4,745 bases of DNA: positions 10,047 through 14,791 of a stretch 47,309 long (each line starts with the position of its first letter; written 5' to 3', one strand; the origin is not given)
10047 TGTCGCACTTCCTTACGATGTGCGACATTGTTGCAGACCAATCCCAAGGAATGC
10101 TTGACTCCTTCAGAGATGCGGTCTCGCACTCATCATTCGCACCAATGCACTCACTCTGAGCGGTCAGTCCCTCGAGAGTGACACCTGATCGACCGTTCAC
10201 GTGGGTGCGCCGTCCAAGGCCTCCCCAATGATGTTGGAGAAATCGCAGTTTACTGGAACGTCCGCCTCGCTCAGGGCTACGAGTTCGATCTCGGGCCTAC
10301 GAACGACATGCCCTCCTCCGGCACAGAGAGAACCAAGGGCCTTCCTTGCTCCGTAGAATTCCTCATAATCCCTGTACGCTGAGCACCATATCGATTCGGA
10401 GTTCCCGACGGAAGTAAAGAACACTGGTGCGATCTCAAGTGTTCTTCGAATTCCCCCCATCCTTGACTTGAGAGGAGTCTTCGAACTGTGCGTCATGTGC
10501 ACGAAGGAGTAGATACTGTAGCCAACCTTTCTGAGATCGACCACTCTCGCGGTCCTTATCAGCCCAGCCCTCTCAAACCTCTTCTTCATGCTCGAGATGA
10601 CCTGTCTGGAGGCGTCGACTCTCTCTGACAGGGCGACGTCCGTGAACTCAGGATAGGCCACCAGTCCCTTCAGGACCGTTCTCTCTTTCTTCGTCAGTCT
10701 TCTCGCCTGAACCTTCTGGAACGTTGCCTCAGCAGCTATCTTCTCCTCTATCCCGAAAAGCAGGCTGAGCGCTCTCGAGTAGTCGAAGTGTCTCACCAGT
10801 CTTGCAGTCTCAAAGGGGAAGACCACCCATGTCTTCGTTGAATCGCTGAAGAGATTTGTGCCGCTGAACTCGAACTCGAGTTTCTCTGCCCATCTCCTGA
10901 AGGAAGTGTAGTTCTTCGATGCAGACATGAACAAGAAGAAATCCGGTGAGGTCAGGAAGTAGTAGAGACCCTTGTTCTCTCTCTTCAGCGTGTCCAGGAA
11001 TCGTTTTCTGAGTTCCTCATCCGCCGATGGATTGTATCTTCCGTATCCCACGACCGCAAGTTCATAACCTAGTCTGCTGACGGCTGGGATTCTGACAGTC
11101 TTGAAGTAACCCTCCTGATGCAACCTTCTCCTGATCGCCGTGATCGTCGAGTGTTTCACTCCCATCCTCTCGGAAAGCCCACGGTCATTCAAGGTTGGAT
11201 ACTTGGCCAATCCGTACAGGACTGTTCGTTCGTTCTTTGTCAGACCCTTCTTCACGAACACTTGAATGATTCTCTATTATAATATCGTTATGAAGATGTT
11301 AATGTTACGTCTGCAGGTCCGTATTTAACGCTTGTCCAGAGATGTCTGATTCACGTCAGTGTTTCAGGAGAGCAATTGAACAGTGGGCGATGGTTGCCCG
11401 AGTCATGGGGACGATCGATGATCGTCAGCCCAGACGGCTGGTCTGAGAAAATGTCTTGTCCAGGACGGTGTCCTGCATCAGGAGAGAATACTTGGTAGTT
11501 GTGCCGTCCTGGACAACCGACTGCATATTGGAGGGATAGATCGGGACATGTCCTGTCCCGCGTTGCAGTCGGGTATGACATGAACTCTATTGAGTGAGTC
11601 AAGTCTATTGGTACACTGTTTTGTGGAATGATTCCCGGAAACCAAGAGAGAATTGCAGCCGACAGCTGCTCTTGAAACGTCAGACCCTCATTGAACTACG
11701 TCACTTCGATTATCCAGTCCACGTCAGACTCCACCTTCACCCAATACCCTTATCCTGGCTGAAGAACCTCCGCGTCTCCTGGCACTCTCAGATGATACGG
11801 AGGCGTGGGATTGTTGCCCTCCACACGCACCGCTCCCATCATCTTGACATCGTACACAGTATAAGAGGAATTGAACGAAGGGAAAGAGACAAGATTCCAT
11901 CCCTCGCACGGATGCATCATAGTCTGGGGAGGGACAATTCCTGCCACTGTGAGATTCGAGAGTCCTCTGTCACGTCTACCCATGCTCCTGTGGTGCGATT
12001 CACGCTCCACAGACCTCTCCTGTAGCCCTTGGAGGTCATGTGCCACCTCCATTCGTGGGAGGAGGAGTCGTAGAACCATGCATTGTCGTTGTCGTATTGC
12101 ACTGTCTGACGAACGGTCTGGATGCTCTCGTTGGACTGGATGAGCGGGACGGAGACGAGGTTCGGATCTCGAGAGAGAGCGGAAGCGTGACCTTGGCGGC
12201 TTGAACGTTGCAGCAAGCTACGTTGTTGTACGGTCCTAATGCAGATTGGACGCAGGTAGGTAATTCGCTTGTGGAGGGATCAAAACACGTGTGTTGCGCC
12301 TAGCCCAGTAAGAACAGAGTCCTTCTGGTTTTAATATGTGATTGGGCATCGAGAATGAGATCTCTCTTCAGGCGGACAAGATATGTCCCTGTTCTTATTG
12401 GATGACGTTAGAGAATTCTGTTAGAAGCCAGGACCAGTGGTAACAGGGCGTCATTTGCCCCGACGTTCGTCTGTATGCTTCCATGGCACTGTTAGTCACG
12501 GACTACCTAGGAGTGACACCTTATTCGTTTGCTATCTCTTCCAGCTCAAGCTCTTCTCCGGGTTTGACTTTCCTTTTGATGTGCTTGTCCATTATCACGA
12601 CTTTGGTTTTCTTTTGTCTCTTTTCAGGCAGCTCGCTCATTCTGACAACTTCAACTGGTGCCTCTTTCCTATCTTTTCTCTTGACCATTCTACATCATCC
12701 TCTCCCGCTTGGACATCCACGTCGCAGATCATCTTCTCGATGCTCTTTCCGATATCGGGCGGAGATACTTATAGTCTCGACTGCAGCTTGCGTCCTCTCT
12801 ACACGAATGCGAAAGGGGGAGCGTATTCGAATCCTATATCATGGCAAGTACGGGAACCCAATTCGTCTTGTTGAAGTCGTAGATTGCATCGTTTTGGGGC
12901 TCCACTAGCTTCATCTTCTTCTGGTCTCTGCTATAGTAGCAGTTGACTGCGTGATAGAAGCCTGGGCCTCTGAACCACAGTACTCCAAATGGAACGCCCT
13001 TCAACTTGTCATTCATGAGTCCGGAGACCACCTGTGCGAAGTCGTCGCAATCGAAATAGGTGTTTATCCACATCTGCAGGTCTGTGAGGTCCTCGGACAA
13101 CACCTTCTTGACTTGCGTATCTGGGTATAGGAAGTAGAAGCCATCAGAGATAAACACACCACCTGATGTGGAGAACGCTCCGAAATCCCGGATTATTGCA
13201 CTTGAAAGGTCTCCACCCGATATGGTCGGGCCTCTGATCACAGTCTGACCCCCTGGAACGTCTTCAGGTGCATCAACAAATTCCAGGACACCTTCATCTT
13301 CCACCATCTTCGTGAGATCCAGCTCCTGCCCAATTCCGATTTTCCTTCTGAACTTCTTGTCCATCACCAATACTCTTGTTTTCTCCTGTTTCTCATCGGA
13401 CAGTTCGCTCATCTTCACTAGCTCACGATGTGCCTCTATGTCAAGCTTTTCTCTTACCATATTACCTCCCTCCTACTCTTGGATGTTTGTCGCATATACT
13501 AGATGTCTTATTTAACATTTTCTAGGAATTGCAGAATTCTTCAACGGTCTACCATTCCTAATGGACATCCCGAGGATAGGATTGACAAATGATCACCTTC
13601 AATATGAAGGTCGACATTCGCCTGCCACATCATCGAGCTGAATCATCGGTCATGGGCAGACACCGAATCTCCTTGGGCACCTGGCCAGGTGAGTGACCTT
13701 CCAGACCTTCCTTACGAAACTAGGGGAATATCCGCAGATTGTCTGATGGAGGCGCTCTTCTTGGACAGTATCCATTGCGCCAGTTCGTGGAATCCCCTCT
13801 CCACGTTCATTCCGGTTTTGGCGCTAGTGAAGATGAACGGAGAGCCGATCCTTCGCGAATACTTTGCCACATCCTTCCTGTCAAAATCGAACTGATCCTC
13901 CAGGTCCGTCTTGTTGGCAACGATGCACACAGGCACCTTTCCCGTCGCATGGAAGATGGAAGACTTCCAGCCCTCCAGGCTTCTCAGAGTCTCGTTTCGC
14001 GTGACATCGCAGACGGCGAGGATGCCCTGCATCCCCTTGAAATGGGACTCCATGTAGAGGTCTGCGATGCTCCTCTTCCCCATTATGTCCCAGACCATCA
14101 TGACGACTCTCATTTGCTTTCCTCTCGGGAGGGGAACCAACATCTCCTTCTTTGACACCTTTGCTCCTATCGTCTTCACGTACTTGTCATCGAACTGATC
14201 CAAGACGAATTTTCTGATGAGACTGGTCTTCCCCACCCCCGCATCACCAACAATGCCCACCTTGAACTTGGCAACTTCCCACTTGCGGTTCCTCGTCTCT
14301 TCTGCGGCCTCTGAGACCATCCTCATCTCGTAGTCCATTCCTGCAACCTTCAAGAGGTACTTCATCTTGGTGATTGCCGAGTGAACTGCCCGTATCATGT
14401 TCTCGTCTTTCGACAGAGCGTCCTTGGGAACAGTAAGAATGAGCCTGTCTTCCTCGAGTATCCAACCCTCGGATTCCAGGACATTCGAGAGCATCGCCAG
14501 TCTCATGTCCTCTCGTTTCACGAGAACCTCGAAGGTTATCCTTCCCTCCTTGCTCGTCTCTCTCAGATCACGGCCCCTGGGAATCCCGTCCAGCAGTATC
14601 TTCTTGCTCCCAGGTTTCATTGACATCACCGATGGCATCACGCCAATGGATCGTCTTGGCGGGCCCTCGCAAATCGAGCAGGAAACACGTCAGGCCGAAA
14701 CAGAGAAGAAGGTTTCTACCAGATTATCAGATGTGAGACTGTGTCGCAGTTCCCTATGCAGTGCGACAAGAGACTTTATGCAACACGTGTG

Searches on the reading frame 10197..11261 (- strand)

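Call 16: search_protein_families(library=pfam, proteins=[window:10197-11261:-], max_evalue=0.001)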
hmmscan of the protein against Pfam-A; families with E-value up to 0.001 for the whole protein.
window:10197-11261:- (354 aa): 6 families
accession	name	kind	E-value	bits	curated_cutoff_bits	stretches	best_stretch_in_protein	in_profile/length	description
PF01978.25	TrmB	-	1.6e-07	31.5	25.6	0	6-56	5-55/68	Sugar-specific transcriptional regulator TrmB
PF01047.28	MarR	-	2.8e-06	27.5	24.6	0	7-52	1-46/59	MarR family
PF12802.13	MarR_2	-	7e-05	23.3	27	0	6-52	2-49/61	MarR family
PF01325.25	Fe_dep_repress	-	0.00011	22.7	26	0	29-56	28-55/60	Iron dependent repressor, N-terminal DNA binding domain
PF13412.12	HTH_24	-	0.00011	22.2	21.9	0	11-52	5-46/48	Winged helix-turn-helix DNA-binding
PF13545.12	HTH_Crp_2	-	0.00098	19.5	27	0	207-239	24-57/70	Crp-like helix-turn-helix domain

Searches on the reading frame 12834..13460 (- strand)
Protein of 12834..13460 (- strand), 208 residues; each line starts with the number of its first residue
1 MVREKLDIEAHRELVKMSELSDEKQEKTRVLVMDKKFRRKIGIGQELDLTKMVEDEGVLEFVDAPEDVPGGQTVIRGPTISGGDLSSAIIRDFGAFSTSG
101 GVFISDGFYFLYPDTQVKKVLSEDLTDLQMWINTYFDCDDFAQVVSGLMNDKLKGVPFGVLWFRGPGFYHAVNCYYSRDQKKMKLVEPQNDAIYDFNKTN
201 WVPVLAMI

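Call 16: search_protein_families(library=pfam, proteins=[window:12834-13460:-], max_evalue=0.001)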
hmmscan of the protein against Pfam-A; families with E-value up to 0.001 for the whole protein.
window:12834-13460:- (208 aa): 1 family
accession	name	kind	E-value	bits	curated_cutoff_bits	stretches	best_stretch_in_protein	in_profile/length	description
PF18021.7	Agglutinin_C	-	3e-05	24.8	26.8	1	109-191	1-91/93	Agglutinin C-terminal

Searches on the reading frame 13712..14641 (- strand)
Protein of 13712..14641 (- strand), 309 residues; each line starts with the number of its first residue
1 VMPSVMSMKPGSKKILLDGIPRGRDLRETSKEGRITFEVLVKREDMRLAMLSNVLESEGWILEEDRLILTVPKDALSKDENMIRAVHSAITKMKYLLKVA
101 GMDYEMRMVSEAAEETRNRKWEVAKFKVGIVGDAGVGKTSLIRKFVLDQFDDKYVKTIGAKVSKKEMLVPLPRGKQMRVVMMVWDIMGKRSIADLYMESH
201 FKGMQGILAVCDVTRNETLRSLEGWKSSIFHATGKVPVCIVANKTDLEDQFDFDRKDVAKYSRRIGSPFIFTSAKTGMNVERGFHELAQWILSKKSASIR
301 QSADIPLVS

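Call 16: search_protein_families(library=pfam, proteins=[window:13712-14641:-], max_evalue=0.001)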
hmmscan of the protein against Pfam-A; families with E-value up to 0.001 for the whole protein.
window:13712-14641:- (309 aa): 4 families
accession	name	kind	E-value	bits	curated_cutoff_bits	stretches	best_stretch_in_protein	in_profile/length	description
PF00071.28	Ras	-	4.2e-30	104.9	21.6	1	127-291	1-160/162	Ras family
PF08477.19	Roc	-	1.4e-21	77.4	27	1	127-246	1-119/119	Ras of Complex, Roc, domain of DAPkinase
PF00025.27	Arf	-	3.3e-08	33.7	22.3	1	124-285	13-168/174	ADP-ribosylation factor family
PF03193.22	RsgA_GTPase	-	1.4e-07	31.9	30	0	233-282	51-99/174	RsgA GTPase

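Call 98: search_protein_families(library=padloc, proteins=[window:13712-14641:-], max_evalue=0.00001)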
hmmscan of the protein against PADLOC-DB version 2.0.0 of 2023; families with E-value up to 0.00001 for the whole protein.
window:13712-14641:- (309 aa): 0 families
